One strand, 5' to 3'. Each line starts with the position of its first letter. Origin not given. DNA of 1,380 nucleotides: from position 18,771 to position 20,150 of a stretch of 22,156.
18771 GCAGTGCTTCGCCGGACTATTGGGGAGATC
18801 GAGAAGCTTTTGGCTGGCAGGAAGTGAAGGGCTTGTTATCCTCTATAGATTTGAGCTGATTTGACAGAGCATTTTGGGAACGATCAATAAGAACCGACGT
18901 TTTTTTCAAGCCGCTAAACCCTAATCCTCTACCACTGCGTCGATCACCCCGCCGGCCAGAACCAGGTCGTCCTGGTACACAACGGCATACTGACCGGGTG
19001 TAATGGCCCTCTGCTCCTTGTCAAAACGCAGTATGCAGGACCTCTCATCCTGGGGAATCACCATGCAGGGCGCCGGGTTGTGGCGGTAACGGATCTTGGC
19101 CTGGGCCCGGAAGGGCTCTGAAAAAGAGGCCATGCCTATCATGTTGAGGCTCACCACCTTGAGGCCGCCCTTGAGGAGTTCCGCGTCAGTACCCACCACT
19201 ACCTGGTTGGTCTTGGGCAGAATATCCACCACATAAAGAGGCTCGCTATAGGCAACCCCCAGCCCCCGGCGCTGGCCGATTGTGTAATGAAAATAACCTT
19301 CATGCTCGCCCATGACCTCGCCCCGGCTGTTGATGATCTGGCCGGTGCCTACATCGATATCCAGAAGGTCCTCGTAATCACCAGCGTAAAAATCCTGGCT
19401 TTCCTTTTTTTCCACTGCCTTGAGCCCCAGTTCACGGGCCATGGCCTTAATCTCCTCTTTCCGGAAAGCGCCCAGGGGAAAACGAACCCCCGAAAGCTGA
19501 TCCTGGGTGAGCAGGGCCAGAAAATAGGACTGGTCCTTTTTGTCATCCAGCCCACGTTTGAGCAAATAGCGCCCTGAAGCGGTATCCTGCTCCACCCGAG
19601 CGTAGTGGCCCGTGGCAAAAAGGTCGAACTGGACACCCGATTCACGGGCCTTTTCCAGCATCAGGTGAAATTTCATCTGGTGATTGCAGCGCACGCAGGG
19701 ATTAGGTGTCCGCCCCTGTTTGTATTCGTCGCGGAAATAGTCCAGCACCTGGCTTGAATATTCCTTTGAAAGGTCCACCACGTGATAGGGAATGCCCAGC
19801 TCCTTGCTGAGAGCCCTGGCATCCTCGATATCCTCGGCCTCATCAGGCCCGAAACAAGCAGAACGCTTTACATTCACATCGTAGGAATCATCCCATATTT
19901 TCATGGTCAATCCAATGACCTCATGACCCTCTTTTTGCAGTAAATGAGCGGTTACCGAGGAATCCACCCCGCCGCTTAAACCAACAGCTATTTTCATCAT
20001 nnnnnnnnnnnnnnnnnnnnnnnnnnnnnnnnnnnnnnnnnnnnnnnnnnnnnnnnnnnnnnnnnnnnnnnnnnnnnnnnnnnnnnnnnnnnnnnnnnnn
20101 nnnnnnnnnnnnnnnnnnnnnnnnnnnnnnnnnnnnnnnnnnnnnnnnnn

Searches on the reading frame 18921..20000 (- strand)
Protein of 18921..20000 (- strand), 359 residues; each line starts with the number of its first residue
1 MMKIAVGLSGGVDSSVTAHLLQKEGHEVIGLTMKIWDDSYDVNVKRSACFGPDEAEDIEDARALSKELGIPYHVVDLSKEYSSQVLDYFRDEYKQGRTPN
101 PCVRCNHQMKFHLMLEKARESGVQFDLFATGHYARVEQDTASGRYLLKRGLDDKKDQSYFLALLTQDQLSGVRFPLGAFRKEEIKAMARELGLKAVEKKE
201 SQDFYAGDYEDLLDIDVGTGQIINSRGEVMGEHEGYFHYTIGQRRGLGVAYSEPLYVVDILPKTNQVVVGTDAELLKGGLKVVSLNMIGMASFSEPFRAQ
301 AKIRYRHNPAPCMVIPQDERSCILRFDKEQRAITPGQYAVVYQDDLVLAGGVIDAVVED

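Call 10: find_encoding_contigs(protein=window:18921-20000:-, flank=10000, max_places=10)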
Protein window:18921-20000:- (359 aa): no gene with exactly this product is on record in the collection.

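Call 13: search_protein_families(library=pfam, proteins=[window:18921-20000:-], max_evalue=0.01)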
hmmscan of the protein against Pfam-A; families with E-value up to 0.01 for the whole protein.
window:18921-20000:- (359 aa): 8 families
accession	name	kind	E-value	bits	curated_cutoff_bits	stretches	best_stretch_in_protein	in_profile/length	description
PF03054.22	tRNA_Me_trans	-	7.3e-69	231.9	20.6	1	2-203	1-196/202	tRNA methyl transferase HUP domain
PF20259.3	tRNA_Me_trans_M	-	2.4e-19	69.1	27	1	218-270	11-65/66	tRNA methyl transferase PRC-barrel domain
PF20258.4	tRNA_Me_trans_C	-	1.6e-16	60.8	20.6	1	280-353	4-77/77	Aminomethyltransferase beta-barrel domain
PF02540.23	NAD_synthase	-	7e-08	32.3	21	1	3-110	20-113/242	NAD synthase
PF24167.1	DUF7411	-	3.6e-06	27.1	28.7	0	2-89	1-70/194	Family of unknown function (DUF7411)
PF06508.19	QueC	-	3.8e-05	23.7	22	0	5-34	3-32/210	Queuosine biosynthesis protein QueC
PF00733.27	Asn_synthase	-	9.8e-05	22.6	21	1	4-84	20-86/354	Asparagine synthase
PF00764.25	Arginosuc_synth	-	0.0093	16.5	27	0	3-45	1-44/162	Arginosuccinate synthase N-terminal HUP domain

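Call 15: find_related_loci(query=window:18921-20000:-, collection=genome_contigs, flank=4000)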
Query window:18921-20000:- (359 aa) in genome_contigs; peptide patterns used: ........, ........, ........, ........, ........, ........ (x = any residue, [..] = any of these).
359 stretches matched a pattern; 276 encode a relative of the query (tblastn E <= 1e-3); the best 80 are kept; 80 distinct loci.
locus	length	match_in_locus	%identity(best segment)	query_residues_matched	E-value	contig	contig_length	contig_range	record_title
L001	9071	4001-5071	48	1-353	2e-114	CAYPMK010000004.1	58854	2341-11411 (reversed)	MAG TPA_asm: uncultured Bdellovibrionales bacterium isolate binchicken_co153_413 genome assembly, contig: NODE_384_lengt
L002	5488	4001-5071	48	1-353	1e-114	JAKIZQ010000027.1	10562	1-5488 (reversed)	MAG: Bdellovibrionales bacterium isolate UR.bin187 NODE_27_length_10562_cov_2.026323, whole genome shotgun sequence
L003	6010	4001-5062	50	1-353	4e-109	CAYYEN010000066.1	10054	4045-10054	MAG TPA_asm: uncultured Spirochaetaceae bacterium isolate binchicken_co153_445 genome assembly, contig: NODE_9948_length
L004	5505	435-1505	46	1-355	2e-105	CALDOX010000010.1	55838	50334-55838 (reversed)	MAG TPA_asm: uncultured Alphaproteobacteria bacterium isolate SRR6425755_bin.60_CONCOCT_v1.1_MAG genome assembly, contig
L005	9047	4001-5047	47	2-353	2e-105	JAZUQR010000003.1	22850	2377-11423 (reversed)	MAG: Alphaproteobacteria bacterium isolate T1900044856_TS20190322.MAGScoT_cleanbin_000019 SGB_3064_k141_1572565, whole g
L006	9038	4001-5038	46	4-342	2e-101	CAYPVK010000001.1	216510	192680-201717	MAG TPA_asm: uncultured Lactobacillales bacterium isolate SRP313737_co1_115 genome assembly, contig: NODE_38_length_2165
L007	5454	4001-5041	47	1-348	3e-100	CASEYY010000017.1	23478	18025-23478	uncultured proteobacterium isolate SI.O72.metabat-bins.143 genome assembly, contig: SI.O72.metabat-bins.143.fa_k141_1904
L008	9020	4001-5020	45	1-341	3e-99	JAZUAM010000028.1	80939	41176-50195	MAG: Alphaproteobacteria bacterium isolate T1900045320_YK20190009.MAGScoT_cleanbin_000005 SGB_6346_k141_2132010, whole g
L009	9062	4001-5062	45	3-356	2e-98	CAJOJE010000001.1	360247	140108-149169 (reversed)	Candidatus Gastranaerophilales bacterium isolate Red_deer_4_mag_70 genome assembly, contig: scaffold_7, whole genome sho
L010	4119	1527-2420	50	4-301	2e-98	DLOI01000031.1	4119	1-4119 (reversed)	MAG TPA_asm: Alphaproteobacteria bacterium UBA7488 UBA7488_contig_4784, whole genome shotgun sequence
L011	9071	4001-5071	43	2-354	9e-97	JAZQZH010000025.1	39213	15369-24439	MAG: Alphaproteobacteria bacterium isolate T1900045157_TC20190151.MAGScoT_cleanbin_000008 SGB_4990_k141_2970282, whole g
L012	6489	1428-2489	43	2-356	5e-96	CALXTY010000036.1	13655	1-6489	MAG: uncultured Alphaproteobacteria bacterium isolate BRZ_DM__bin96 genome assembly, contig: BRZ_DM__NODE_5997_length_13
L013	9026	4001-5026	45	2-345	4e-95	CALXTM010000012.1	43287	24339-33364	MAG: uncultured Alphaproteobacteria bacterium isolate BRZ_DP__bin105 genome assembly, contig: BRZ_DP__NODE_1218_length_4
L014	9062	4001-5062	46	1-353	4e-93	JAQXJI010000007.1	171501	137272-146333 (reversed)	MAG: Elusimicrobia bacterium isolate SUG1247 k141_6903745, whole genome shotgun sequence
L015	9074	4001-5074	42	2-357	1e-90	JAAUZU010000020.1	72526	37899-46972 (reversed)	MAG: Lachnospiraceae bacterium isolate Mgla_MAG_35-bin_6 c_000000029106, whole genome shotgun sequence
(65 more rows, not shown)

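Call 18: find_related_loci(query=window:18921-20000:-, collection=metagenome_contigs, flank=4000)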
Query window:18921-20000:- (359 aa) in metagenome_contigs; peptide patterns used: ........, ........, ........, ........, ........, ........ (x = any residue, [..] = any of these).
600 stretches matched a pattern (row limit reached: there are more); 534 encode a relative of the query (tblastn E <= 1e-3); the best 80 are kept; 80 distinct loci.
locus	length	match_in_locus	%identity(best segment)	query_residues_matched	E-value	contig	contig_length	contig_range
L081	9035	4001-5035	49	2-356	8e-103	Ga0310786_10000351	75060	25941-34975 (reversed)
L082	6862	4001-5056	45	2-353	7e-101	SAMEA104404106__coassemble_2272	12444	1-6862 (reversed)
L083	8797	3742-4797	45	2-353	1e-96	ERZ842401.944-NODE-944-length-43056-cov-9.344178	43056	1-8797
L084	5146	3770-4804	42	1-354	5e-88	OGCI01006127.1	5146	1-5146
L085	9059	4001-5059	44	3-356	2e-87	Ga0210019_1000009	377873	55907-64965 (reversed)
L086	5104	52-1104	42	3-353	1e-87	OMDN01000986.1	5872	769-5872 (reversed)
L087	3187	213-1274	42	2-353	2e-88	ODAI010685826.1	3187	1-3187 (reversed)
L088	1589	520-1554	42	3-347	6e-91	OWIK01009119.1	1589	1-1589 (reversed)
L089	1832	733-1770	42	3-353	2e-89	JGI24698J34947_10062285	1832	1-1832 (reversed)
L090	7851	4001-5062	41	1-353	2e-84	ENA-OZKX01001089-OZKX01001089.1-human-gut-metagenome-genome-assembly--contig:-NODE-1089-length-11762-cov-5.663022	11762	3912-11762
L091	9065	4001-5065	41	1-354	2e-84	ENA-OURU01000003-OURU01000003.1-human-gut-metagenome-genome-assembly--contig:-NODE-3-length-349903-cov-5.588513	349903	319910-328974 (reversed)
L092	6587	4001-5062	41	1-353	3e-84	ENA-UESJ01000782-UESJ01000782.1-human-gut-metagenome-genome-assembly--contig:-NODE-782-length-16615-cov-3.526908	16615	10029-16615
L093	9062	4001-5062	41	1-353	2e-84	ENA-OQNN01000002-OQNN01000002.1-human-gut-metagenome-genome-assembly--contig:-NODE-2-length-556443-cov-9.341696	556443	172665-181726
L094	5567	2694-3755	41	1-353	3e-84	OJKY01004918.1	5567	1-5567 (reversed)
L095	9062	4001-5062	41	1-353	4e-84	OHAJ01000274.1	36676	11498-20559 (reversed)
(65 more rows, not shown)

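Call 19: find_homologous_proteins(query=window:18921-20000:-, max_evalue=1e-40)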
Query window:18921-20000:- (359 aa): 7991 proteins with E <= 1e-40 among 8000 candidates; the best 120 are listed.
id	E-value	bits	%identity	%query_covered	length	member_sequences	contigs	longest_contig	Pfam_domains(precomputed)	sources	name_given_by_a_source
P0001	2.3e-238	808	100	100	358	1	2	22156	PF24167.2,PF20259.4,PF03054.23,PF20258.5,PF02540.24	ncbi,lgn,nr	ncbi:MAG: tRNA 2-thiouridine(34) synthase MnmA [Spirochaetales bacterium]|nr:tRNA 2-thiouridine(34) 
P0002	6.1e-137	475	59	96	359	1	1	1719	PF20259.4,PF03054.23,PF20258.5,PF02540.24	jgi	jgi:tRNA-uridine 2-sulfurtransferase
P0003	2.3e-132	459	56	98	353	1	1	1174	PF20259.4,PF03054.23,PF20258.5,PF02540.24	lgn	-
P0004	8.9e-131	454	56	98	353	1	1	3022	PF24167.2,PF20259.4,PF03054.23,PF20258.5,PF02540.24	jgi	jgi:tRNA-uridine 2-sulfurtransferase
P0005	2.7e-130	453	56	95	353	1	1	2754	PF20259.4,PF03054.23,PF06508.20,PF20258.5,PF02540.24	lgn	-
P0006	2.4e-129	450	57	99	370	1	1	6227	PF00733.28,PF20259.4,PF03054.23,PF06508.20,PF20258.5,PF02540.24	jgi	jgi:tRNA-uridine 2-sulfurtransferase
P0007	2.7e-129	449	57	99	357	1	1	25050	PF20259.4,PF03054.23,PF20258.5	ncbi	-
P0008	6.6e-129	448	56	99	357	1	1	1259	PF20259.4,PF03054.23,PF20258.5,PF02540.24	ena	-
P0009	6.6e-129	448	56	99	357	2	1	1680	PF20259.4,PF03054.23,PF20258.5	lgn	-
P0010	5.0e-128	445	54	98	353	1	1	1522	PF20259.4,PF03054.23,PF06508.20,PF20258.5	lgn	-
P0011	6.3e-128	445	56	98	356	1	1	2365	PF20259.4,PF03054.23,PF20258.5,PF02540.24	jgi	jgi:tRNA-specific 2-thiouridylase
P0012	1.8e-126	440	56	98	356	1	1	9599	PF20259.4,PF03054.23,PF20258.5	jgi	jgi:tRNA-specific 2-thiouridylase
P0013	8.7e-126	438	56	99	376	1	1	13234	PF24167.2,PF20259.4,PF03054.23,PF20258.5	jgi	jgi:tRNA-specific 2-thiouridylase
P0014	1.7e-124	434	54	98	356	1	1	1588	PF20259.4,PF03054.23,PF20258.5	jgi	jgi:tRNA-specific 2-thiouridylase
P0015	1.7e-121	424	55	98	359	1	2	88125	PF20259.4,PF03054.23,PF06508.20,PF20258.5,PF02540.24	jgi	jgi:tRNA-specific 2-thiouridylase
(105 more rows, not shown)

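Call 20: find_encoding_contigs(protein=P0001, flank=10000, max_places=6)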
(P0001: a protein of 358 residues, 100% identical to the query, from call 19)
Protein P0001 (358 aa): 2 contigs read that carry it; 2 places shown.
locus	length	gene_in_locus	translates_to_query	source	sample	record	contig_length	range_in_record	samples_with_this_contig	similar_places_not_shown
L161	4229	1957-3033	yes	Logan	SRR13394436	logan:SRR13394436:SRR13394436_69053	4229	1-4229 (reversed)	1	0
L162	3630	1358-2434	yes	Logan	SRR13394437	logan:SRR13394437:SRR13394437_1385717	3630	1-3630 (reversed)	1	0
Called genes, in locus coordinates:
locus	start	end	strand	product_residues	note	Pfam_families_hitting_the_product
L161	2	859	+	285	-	?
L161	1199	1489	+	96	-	-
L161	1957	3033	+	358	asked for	PF02540:NAD_synthase (weak), PF03054:tRNA_Me_trans, PF24167:DUF7411 (faint), PF20259:tRNA_Me_trans_M, PF20258:tRNA_Me_trans_C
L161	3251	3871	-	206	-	PF00027:cNMP_binding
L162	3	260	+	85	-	?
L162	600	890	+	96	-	-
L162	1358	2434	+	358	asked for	PF02540:NAD_synthase (weak), PF03054:tRNA_Me_trans, PF24167:DUF7411 (faint), PF20259:tRNA_Me_trans_M, PF20258:tRNA_Me_trans_C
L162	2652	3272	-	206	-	PF00027:cNMP_binding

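Call 36: find_encoding_contigs(protein=P0007, flank=6000, max_places=2)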
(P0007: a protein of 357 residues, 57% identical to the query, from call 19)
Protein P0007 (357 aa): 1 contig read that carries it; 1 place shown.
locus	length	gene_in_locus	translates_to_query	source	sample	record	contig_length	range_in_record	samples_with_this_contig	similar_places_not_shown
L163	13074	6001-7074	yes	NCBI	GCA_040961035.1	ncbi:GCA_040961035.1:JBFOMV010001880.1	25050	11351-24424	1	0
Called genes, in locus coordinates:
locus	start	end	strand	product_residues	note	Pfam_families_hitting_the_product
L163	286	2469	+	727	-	PF00270:DEAD, PF00271:Helicase_C, PF16124:RecQ_Zn_bind, PF09382:RQC, PF00570:HRDC, PF14493:HTH_40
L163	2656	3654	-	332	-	PF03781:FGE-sulfatase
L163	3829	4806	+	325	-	PF00005:ABC_tran, PF13175:AAA_15 (faint), PF13304:AAA_21, PF27102:NodI_C (weak)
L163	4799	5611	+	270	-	PF01061:ABC2_membrane, PF12698:ABC2_membrane_3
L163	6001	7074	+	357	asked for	PF03054:tRNA_Me_trans, PF20259:tRNA_Me_trans_M, PF20258:tRNA_Me_trans_C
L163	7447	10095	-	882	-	-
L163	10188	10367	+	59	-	-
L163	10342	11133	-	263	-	-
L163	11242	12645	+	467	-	PF08245:Mur_ligase_M, PF02875:Mur_ligase_C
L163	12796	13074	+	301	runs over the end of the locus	?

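Call 37: find_encoding_contigs(protein=P0015, flank=6000, max_places=2)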
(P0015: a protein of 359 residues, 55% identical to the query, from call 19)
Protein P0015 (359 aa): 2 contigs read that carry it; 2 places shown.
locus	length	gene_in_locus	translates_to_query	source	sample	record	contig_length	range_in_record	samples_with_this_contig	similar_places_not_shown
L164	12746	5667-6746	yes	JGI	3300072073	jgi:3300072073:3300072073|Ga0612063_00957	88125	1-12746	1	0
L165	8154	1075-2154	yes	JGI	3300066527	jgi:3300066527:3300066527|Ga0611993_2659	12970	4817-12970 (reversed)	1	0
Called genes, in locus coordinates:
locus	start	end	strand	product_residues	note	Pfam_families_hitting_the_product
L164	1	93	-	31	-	?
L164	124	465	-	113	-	PF01022:HTH_5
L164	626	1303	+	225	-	-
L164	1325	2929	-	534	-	PF19289:PmbA_TldD_3rd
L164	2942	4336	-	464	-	-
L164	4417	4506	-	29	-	-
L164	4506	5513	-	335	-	PF01555:N6_N4_Mtase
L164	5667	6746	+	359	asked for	PF02540:NAD_synthase (faint), PF03054:tRNA_Me_trans, PF06508:QueC (faint), PF20259:tRNA_Me_trans_M, PF20258:tRNA_Me_trans_C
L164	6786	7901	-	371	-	-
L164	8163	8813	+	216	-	-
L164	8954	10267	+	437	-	PF00512:HisKA (weak), PF02518:HATPase_c, PF14501:HATPase_c_5 (weak)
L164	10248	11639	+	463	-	PF00072:Response_reg, PF20161:VpsR (weak), PF00158:Sigma54_activat, PF00493:MCM (weak), PF14532:Sigma54_activ_2, PF25601:AAA_lid_14, PF02954:HTH_8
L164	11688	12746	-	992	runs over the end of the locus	PF00675:Peptidase_M16, PF05193:Peptidase_M16_C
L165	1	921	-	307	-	?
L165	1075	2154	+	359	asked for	PF02540:NAD_synthase (faint), PF03054:tRNA_Me_trans, PF06508:QueC (faint), PF20259:tRNA_Me_trans_M, PF20258:tRNA_Me_trans_C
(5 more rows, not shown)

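Call 38: find_encoding_contigs(protein=P0006, flank=6000, max_places=2)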
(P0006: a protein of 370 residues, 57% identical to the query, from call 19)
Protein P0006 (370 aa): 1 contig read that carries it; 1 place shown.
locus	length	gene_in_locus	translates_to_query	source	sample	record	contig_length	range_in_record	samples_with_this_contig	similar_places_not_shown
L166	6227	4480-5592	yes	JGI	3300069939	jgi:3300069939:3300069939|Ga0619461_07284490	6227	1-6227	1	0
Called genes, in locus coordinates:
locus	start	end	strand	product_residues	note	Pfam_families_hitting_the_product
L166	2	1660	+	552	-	?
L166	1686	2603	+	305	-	PF00005:ABC_tran, PF13175:AAA_15 (faint), PF13304:AAA_21, PF27102:NodI_C (weak)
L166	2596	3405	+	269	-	PF01061:ABC2_membrane, PF12698:ABC2_membrane_3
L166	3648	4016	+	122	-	PF09685:MamF_MmsF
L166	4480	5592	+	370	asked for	PF00733:Asn_synthase (weak), PF02540:NAD_synthase (weak), PF03054:tRNA_Me_trans, PF06508:QueC (faint), PF20259:tRNA_Me_trans_M, PF20258:tRNA_Me_trans_C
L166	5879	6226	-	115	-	?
